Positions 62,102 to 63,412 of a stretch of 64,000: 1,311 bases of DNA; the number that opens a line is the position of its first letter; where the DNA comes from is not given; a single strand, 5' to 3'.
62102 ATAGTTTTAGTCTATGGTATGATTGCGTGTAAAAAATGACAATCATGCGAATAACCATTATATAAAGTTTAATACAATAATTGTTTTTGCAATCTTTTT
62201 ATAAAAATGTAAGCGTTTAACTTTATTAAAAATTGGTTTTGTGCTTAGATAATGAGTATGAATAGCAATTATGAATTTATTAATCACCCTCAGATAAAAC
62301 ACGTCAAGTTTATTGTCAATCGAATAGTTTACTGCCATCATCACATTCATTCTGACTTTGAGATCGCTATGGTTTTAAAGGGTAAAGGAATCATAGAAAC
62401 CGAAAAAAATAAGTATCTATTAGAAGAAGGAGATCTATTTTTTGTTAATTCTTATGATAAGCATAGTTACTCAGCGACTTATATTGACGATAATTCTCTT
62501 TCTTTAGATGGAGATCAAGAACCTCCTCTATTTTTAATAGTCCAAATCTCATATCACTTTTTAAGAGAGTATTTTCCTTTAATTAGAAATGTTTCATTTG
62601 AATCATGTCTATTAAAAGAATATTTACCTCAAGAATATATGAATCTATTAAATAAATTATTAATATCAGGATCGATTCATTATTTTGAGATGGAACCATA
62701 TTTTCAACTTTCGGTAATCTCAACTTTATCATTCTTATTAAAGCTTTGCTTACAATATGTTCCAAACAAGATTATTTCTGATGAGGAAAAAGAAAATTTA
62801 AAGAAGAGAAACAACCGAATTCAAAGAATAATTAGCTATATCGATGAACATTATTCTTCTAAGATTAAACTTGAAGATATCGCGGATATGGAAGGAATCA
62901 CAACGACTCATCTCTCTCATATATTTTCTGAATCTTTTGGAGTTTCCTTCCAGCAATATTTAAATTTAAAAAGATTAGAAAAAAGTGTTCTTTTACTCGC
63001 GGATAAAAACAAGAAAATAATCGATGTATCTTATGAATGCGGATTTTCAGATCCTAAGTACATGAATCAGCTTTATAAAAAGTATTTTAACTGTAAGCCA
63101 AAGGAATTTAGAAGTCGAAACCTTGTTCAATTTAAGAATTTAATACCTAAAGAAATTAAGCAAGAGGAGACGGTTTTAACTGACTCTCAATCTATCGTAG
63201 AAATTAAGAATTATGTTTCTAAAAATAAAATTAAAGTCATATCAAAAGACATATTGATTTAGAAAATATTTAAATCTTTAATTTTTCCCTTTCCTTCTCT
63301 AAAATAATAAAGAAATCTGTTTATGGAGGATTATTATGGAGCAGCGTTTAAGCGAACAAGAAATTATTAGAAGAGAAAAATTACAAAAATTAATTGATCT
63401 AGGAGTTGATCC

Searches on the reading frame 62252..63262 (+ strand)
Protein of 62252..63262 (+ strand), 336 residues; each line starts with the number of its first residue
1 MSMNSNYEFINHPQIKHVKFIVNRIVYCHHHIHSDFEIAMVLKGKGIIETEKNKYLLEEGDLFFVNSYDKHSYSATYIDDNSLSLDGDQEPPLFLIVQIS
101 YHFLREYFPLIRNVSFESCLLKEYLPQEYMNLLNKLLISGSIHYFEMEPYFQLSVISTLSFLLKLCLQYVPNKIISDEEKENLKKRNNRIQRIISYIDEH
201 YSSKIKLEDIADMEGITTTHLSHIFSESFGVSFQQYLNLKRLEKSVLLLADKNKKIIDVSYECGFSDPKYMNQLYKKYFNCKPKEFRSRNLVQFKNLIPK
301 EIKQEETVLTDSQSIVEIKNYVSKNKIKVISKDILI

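Call 3: search_protein_families(library=pfam, proteins=[window:62252-63262:+], max_evalue=0.1)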
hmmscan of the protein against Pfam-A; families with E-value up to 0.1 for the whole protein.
window:62252-63262:+ (336 aa): 7 families
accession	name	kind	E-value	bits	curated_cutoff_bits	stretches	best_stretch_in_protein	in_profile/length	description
PF12833.13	HTH_18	-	5.6e-19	68.6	33.6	1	210-289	1-80/80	Helix-turn-helix domain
PF00165.29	HTH_AraC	-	4.4e-18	65.4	26.6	2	251-287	6-41/42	Bacterial regulatory helix-turn-helix proteins, AraC family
PF02311.25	AraC_binding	-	5.3e-08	33.1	21.1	1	30-75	18-63/135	AraC-like ligand binding domain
PF07883.17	Cupin_2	-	3.4e-07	30.3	27.2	1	30-76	13-59/70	Cupin domain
PF21621.3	MPI_cupin_dom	-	0.0021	18.4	27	1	34-67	28-61/79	Mannose-6-phosphate isomerase, cupin domain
PF06339.18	Ectoine_synth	-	0.021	15.5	27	1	30-75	50-97/127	Ectoine synthase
PF03079.20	ARD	-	0.053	14.2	27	1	27-66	84-128/157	ARD/ARD' family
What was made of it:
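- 62252..63262 (+): Divergently transcribed AraC-family regulator (cupin domain plus HTH). Pfam (call 3).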

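Call 4: search_protein_families(library=ncbifam, proteins=[window:62252-63262:+], max_evalue=0.1)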
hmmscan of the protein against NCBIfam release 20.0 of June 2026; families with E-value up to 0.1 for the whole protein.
window:62252-63262:+ (336 aa): 32 families (the best 25 are shown)
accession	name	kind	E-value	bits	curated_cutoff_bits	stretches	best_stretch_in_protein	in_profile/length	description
NF047455.1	TF_Staph_AryK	equivalog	4.4e-32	111.2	850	1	31-331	18-297/759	transcriptional regulator AryK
NF010028.0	PRK13503.1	equivalog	5.5e-23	81.7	288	2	174-290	157-273/278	HTH-type transcriptional activator RhaS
NF007860.0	PRK10572.1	equivalog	6.2e-22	77.8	208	1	174-290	169-285/292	arabinose operon transcriptional regulator AraC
NF047788.1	TransRegPocR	equivalog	1.5e-16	60.5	500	1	178-290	179-291/296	transcriptional regulator PocR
NF010026.0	PRK13501.1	equivalog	1.7e-15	56.9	363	2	178-294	166-281/290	HTH-type transcriptional activator RhaR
NF010025.2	PRK13500.1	equivalog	2.8e-14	53.3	525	2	182-290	170-278/282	HTH-type transcriptional activator RhaR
TIGR04094.1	adjacent_YSIRK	equivalog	4.7e-14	52.1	200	1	182-287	279-383/383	YSIRK-targeted surface antigen transcriptional regulator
NF049932.1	TranspRegBtr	equivalog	1.5e-13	50.2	900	1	186-286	162-262/531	bacillibactin transport transcriptional regulator Btr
NF007693.0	PRK10371.1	equivalog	1.7e-13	50.5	253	1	178-288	188-298/309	transcriptional regulator MelR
NF007243.0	PRK09685.1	equivalog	1.9e-13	50.5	199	1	179-289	189-301/303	transcriptional regulator FeaR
NF052534.1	RzbtTranRegRhrA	equivalog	2e-12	47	500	1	179-288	198-309/312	rhizobactin biosynthesis transcriptional regulator RhrA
NF012144.2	ramA_TF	equivalog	3.5e-12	46.7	180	1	189-290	6-107/108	RamA family antibiotic efflux transcriptional regulator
NF010027.0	PRK13502.1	equivalog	5.2e-12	45.8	384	2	30-75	33-78/282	HTH-type transcriptional activator RhaR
NF033869.1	viru_reg_Rsp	equivalog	1.6e-11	43.4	400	1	183-298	142-256/701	AraC family transcriptional regulator Rsp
NF041686.2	ant_diox_reg_AndR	equivalog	2.5e-11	43.7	350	1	164-285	193-316/321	anthranilate 1,2-dioxygenase regulatory protein AndR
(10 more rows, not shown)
